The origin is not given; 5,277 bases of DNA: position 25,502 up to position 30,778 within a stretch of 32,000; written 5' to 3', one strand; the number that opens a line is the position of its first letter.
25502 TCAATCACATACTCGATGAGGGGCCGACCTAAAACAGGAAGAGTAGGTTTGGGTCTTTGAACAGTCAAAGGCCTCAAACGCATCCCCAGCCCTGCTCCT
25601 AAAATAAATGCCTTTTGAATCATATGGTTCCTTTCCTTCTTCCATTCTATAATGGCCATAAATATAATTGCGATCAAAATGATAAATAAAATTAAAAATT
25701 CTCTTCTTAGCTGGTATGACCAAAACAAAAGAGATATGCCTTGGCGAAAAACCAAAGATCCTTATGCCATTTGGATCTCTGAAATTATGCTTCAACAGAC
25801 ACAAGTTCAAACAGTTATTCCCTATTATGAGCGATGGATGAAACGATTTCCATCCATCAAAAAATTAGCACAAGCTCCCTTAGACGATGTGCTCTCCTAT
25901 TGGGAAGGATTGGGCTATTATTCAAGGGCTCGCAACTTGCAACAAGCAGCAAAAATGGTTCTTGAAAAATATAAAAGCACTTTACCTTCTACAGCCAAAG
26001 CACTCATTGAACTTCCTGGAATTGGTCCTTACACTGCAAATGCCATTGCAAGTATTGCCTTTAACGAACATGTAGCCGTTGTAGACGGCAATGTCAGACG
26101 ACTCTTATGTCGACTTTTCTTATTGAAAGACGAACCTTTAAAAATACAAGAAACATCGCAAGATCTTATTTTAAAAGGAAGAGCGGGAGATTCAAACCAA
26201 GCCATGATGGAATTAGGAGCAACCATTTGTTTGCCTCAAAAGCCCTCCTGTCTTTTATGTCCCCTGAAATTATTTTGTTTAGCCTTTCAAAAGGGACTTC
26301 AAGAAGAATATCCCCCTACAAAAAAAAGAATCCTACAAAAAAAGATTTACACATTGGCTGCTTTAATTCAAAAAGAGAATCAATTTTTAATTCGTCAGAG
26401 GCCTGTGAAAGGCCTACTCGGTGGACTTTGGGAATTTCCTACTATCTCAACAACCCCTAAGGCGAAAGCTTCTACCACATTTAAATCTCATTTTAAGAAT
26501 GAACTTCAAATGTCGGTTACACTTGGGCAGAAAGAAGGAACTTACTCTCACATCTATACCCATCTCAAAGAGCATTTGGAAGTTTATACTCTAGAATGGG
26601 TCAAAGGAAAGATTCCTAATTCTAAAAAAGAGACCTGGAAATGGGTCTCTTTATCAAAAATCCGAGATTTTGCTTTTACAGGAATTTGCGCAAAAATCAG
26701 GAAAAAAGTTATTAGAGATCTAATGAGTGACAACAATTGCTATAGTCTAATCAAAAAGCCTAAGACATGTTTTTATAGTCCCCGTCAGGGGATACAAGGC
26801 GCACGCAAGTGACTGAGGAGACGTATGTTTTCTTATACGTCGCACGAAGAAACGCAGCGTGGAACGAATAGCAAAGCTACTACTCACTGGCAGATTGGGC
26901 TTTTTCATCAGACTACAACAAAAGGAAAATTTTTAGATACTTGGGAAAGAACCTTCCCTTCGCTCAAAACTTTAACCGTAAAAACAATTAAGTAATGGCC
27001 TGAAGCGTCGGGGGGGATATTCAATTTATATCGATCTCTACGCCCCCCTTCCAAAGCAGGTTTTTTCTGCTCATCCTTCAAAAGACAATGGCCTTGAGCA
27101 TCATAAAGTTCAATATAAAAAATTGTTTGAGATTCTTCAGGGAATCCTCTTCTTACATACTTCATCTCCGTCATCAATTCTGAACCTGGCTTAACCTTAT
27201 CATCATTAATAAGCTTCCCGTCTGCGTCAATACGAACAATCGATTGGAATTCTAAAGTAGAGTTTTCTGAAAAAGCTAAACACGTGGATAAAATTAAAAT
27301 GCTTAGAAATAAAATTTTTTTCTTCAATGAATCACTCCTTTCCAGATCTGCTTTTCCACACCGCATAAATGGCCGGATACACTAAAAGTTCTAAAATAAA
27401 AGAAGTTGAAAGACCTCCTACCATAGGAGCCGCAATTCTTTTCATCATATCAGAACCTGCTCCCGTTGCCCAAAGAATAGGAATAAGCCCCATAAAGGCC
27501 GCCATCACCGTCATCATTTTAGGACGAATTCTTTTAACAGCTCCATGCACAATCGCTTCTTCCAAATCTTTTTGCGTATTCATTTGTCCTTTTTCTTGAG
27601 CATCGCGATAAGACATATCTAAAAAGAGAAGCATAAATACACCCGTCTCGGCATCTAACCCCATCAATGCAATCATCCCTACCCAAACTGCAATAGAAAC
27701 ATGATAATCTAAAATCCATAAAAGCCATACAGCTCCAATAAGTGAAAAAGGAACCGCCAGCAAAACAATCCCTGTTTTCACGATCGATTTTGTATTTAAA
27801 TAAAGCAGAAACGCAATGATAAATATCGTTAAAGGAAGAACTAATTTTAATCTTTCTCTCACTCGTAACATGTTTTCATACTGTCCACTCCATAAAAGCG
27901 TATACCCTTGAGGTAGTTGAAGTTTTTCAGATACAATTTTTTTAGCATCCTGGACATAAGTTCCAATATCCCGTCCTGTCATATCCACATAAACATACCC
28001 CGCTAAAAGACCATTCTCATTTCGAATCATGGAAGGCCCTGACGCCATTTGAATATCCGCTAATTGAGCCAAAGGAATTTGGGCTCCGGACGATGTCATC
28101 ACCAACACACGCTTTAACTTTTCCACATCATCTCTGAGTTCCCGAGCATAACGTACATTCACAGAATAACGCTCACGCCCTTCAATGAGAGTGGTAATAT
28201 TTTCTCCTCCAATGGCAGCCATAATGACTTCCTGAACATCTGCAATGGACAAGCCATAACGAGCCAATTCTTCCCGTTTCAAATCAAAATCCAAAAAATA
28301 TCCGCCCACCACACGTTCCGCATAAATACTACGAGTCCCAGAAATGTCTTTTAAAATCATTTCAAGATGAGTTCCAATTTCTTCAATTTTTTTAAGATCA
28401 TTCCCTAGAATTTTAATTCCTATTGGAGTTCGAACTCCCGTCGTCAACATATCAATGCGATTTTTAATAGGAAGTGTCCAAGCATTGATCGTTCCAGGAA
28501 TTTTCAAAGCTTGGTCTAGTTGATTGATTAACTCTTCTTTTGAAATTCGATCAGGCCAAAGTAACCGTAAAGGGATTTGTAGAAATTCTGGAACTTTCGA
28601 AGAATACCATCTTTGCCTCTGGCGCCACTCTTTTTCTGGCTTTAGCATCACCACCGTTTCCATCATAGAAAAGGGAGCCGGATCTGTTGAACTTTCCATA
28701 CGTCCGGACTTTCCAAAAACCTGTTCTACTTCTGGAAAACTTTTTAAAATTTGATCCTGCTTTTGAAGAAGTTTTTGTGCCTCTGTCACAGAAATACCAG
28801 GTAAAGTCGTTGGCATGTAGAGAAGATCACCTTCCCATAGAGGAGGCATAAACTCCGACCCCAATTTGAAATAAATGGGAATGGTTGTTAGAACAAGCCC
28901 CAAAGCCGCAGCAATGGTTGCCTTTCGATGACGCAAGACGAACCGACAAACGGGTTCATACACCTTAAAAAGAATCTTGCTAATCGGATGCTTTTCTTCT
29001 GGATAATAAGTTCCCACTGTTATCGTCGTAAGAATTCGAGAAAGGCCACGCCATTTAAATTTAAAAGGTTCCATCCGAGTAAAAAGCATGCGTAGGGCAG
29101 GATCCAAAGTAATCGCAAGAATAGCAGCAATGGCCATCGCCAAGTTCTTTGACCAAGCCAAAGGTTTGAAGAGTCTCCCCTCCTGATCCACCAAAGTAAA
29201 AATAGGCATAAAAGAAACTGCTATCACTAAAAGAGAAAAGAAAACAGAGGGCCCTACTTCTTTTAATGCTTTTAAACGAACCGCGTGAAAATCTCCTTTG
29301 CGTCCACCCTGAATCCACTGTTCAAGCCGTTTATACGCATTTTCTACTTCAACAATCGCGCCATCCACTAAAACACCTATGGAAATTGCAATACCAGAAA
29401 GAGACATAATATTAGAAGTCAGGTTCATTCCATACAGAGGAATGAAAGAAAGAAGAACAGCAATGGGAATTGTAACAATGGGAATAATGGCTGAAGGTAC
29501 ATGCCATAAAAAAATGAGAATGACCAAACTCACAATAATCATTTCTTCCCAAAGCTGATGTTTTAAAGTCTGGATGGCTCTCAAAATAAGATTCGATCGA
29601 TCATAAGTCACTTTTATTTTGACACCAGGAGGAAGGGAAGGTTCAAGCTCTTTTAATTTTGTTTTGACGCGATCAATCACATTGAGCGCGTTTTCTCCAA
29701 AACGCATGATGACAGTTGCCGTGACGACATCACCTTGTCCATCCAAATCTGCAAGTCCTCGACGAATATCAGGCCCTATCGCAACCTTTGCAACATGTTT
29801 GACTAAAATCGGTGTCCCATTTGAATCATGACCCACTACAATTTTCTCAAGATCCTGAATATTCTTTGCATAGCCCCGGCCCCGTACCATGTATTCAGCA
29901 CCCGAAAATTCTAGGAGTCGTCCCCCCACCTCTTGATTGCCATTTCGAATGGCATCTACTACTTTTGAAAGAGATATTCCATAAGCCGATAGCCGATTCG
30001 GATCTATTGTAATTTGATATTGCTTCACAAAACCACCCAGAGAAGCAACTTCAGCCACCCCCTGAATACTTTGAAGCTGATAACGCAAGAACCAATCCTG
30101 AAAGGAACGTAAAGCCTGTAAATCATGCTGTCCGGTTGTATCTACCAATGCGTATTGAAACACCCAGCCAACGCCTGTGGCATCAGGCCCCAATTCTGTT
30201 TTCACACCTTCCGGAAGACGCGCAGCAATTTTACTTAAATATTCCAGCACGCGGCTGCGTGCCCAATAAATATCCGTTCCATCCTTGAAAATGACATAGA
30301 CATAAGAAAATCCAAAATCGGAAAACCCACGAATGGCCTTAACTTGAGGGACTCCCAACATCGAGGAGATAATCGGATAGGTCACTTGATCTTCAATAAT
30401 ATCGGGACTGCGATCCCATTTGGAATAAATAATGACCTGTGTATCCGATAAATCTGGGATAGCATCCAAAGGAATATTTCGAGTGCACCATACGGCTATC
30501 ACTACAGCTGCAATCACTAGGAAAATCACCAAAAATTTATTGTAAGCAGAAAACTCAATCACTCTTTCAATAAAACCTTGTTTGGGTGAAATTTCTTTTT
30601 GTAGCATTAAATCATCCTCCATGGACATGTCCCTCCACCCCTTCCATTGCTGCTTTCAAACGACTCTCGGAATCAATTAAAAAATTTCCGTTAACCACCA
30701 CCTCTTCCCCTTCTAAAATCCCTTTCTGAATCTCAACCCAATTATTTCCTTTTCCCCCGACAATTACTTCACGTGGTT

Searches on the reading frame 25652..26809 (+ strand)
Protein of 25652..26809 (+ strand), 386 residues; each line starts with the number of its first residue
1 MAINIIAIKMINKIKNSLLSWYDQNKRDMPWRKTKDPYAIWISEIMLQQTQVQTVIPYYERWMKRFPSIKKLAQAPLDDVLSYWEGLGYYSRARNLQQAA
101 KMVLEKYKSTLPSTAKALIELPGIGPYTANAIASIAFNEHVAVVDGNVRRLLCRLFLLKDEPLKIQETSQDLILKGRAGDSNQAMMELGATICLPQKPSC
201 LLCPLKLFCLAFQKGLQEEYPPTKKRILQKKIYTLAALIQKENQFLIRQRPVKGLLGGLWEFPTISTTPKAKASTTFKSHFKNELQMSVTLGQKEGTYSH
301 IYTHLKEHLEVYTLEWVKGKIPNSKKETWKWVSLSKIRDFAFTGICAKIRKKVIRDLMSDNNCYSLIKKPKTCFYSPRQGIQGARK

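Call 58: search_protein_families(library=pfam, proteins=[window:25652-26809:+])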
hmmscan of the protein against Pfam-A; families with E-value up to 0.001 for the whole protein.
window:25652-26809:+ (386 aa): 3 families
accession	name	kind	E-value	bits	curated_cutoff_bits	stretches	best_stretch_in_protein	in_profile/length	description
PF00730.31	HhH-GPD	-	1.6e-25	89.9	26.2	1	42-171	1-104/108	HhH-GPD superfamily base excision DNA repair protein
PF14815.12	NUDIX_4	-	7.6e-21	74.5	35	1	236-349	3-110/113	NUDIX domain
PF00633.29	HHH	-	1.5e-05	25.1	24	1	112-135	7-30/30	Helix-hairpin-helix motif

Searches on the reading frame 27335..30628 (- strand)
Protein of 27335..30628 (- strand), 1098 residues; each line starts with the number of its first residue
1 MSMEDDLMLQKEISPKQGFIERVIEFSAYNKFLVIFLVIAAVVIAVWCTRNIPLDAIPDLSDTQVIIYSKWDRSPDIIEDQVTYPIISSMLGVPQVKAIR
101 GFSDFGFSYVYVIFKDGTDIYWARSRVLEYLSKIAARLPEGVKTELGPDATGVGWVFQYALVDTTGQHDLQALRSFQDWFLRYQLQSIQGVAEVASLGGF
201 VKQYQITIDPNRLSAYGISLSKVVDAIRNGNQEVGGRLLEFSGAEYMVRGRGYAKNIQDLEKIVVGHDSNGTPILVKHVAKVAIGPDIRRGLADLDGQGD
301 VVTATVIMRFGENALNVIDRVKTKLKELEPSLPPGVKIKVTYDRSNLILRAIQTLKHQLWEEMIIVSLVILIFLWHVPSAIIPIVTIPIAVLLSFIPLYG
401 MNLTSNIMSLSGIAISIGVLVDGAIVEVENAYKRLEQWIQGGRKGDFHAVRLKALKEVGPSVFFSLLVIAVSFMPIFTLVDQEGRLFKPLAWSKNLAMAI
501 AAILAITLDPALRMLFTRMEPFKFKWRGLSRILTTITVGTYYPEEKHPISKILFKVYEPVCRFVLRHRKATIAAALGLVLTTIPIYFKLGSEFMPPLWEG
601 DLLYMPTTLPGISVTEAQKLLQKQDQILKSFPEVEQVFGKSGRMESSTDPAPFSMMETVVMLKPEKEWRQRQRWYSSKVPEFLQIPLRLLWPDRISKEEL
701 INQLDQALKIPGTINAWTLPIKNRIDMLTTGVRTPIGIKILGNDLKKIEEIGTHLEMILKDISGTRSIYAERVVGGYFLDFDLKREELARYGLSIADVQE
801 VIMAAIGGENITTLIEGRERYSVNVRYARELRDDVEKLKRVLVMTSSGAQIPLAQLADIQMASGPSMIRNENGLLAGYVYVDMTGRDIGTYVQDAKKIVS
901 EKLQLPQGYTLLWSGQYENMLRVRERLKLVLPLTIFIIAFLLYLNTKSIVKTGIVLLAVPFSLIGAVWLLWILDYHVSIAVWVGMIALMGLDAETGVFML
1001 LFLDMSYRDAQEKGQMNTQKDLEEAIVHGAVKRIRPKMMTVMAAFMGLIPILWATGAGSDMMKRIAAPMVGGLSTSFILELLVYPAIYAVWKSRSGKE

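Call 58: search_protein_families(library=pfam, proteins=[window:27335-30628:-])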
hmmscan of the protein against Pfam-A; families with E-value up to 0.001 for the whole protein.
window:27335-30628:- (1098 aa): 2 families
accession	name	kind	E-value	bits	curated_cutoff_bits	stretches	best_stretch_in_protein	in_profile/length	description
PF00873.25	ACR_tran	-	1.7e-215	718.4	28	1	24-1090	2-1019/1021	AcrB/AcrD/AcrF family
PF03176.21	MMPL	-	0.00065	19.2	20.5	0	310-523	99-309/333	MMPL family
